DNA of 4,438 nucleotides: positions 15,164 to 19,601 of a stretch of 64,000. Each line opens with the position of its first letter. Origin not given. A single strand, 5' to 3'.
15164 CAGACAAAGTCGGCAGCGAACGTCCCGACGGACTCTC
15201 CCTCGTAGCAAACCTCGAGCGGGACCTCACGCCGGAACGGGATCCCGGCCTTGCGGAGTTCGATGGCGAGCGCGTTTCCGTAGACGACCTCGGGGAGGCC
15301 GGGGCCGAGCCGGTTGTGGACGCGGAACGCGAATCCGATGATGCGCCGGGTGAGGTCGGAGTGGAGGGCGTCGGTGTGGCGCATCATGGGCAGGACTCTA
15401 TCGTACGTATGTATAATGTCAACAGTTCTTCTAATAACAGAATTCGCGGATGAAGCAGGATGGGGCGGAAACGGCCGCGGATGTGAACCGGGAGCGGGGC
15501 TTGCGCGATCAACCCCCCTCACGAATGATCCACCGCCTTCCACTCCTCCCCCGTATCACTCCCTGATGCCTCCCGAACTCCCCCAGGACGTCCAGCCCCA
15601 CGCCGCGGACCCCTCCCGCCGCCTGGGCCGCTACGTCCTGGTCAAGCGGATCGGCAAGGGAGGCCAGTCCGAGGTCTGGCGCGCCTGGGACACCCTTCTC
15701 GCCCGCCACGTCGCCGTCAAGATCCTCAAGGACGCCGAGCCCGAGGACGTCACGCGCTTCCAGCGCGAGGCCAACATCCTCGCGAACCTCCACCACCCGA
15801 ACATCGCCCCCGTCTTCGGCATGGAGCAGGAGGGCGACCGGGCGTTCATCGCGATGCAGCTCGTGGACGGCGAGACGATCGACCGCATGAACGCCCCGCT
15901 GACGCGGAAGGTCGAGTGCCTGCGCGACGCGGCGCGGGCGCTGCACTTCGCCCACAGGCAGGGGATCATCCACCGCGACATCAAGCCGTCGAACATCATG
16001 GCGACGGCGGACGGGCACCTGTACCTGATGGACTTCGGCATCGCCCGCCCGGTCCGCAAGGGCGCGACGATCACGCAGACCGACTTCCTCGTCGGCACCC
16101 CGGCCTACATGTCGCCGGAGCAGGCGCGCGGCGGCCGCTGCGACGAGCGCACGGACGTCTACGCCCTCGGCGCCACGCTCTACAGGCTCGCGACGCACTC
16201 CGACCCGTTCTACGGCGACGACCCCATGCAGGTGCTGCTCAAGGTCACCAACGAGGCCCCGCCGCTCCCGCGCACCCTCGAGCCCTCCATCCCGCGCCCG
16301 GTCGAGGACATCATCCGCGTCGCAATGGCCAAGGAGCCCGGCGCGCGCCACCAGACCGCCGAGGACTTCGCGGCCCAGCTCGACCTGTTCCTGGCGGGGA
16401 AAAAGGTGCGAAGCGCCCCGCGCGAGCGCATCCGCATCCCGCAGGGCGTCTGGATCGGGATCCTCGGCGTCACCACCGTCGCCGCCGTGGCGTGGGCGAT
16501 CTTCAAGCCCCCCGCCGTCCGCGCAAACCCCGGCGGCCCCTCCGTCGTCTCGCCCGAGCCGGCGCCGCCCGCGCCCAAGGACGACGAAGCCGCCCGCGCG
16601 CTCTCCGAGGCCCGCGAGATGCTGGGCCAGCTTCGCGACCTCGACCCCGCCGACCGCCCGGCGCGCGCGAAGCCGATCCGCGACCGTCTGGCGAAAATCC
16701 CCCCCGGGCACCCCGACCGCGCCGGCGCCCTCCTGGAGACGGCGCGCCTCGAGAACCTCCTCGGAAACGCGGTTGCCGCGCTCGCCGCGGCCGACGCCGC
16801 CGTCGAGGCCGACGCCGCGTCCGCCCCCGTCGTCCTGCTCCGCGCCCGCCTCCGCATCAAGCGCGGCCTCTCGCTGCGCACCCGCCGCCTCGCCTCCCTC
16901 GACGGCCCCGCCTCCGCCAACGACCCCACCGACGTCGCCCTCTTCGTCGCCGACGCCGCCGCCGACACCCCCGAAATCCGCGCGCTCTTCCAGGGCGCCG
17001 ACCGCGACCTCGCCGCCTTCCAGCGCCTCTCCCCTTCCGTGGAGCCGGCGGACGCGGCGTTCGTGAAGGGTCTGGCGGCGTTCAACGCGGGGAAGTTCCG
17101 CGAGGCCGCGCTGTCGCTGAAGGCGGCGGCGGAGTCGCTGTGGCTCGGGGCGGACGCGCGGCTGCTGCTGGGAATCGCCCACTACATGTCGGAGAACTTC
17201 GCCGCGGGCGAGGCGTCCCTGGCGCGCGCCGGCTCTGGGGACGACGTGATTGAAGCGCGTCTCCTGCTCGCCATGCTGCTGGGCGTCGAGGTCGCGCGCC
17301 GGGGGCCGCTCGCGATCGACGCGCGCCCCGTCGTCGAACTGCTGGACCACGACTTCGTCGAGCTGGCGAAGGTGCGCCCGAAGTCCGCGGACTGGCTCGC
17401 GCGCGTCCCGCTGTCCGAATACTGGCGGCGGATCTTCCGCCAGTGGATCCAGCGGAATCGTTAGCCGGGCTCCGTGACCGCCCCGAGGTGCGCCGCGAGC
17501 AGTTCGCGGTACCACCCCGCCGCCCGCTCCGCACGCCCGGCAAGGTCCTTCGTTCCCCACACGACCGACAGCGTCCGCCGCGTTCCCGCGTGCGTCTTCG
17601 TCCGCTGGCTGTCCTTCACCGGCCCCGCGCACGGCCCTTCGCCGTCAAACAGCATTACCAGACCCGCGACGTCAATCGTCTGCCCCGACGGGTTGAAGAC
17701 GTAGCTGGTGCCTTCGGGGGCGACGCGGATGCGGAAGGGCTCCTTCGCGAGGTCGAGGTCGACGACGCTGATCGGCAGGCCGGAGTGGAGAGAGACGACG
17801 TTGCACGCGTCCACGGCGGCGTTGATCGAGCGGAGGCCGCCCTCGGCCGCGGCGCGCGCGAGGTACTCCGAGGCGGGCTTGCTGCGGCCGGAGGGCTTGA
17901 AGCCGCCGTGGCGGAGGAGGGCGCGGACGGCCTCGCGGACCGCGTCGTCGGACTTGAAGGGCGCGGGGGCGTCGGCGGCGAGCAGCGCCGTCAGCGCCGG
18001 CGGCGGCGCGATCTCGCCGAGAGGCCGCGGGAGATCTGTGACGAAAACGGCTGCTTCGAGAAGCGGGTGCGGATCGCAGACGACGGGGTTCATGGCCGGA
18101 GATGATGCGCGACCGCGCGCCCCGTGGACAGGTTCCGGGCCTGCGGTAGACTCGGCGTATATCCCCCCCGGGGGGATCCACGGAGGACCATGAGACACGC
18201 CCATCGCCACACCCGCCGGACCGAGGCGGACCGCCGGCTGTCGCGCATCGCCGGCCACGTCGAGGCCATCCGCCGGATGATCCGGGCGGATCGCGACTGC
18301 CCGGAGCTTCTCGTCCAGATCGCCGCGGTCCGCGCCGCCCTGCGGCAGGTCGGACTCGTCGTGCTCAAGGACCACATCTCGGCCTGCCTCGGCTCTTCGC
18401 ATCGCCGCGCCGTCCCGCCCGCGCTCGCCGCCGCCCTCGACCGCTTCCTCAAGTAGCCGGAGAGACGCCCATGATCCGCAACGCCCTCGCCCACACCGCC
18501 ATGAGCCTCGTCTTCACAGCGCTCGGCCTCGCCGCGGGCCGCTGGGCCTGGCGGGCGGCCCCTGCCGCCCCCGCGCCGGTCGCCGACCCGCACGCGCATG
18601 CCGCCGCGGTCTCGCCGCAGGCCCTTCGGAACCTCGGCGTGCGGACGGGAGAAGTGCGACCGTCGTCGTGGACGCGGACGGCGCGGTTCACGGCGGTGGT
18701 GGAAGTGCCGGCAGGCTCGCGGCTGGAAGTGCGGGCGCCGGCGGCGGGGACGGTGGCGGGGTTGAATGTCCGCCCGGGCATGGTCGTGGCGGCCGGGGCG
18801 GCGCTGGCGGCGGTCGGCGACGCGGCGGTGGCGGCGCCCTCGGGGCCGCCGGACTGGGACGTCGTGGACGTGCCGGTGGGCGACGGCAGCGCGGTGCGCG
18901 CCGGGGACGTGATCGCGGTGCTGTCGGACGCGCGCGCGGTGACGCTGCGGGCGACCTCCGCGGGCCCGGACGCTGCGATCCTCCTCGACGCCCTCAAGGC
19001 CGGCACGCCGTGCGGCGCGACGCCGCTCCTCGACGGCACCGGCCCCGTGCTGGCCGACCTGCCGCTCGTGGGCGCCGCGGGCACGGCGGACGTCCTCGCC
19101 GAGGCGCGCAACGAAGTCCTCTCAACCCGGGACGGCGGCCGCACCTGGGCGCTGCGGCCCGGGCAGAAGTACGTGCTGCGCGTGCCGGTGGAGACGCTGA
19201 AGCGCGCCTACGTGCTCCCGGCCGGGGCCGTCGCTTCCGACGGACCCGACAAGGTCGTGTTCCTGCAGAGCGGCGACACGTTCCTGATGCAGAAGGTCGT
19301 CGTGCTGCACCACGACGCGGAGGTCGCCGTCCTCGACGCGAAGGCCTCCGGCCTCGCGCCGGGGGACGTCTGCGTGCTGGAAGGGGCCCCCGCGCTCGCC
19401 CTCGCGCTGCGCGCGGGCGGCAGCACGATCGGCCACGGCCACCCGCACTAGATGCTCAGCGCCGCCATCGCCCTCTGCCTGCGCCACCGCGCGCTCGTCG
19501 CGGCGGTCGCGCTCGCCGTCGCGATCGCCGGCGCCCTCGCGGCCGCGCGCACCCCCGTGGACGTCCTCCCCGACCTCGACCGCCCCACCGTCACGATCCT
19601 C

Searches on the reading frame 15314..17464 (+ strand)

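Call 16: search_protein_families(library=pfam, proteins=[window:15314-17464:+], max_evalue=0.001)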
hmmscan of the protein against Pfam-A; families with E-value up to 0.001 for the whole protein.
window:15314-17464:+ (716 aa): 5 families
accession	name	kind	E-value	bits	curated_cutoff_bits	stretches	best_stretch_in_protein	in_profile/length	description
PF00069.31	Pkinase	-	4.2e-41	141.5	31.7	1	107-347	1-253/263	Protein kinase domain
PF07714.23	PK_Tyr_Ser-Thr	-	1.7e-28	100.1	23.1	1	109-347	3-250/258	Protein tyrosine and serine/threonine kinase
PF03109.22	ABC1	-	3.2e-05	23.6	22.9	1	175-250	141-220/244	ABC1 atypical kinase-like domain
PF01636.29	APH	-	4.8e-05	23.7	23.2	0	207-244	159-197/239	Phosphotransferase enzyme family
PF17667.7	Pkinase_fungal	-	0.00011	21.6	24.1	1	198-273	287-367/387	Fungal protein kinase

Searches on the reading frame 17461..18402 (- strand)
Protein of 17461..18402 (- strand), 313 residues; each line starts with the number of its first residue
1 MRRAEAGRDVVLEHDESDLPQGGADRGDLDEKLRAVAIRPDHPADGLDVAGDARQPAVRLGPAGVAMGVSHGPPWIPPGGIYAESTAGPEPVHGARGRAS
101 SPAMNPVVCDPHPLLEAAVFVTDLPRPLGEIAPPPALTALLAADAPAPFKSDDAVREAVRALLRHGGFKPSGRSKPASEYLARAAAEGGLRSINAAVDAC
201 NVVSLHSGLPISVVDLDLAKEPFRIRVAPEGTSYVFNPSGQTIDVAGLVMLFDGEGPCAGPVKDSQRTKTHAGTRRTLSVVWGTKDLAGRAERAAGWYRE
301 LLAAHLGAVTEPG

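Call 16: search_protein_families(library=pfam, proteins=[window:17461-18402:-], max_evalue=0.001)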
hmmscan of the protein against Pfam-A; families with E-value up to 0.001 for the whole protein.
window:17461-18402:- (313 aa): 1 family
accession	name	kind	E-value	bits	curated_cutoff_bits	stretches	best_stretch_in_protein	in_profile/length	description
PF03483.22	B3_4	-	7.8e-11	42.3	29.3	1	174-278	16-121/174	B3/4 domain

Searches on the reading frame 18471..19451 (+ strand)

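Call 16: search_protein_families(library=pfam, proteins=[window:18471-19451:+], max_evalue=0.001)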
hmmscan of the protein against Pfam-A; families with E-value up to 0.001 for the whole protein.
window:18471-19451:+ (326 aa): 4 families
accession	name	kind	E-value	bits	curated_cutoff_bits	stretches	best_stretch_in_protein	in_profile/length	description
PF13437.12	HlyD_3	-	3e-06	28.4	22.2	0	87-117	2-32/106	HlyD family secretion protein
PF13533.13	Biotin_lipoyl_2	-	6.4e-06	26.3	29.8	0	131-151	11-31/32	Biotin-lipoyl like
PF16576.10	HlyD_D23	-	0.00011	22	30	1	83-119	107-143/214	Barrel-sandwich domain of CusB or HlyD membrane-fusion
PF00364.28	Biotin_lipoyl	-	0.00082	19.6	22.1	0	85-113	43-71/73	Biotin-requiring enzyme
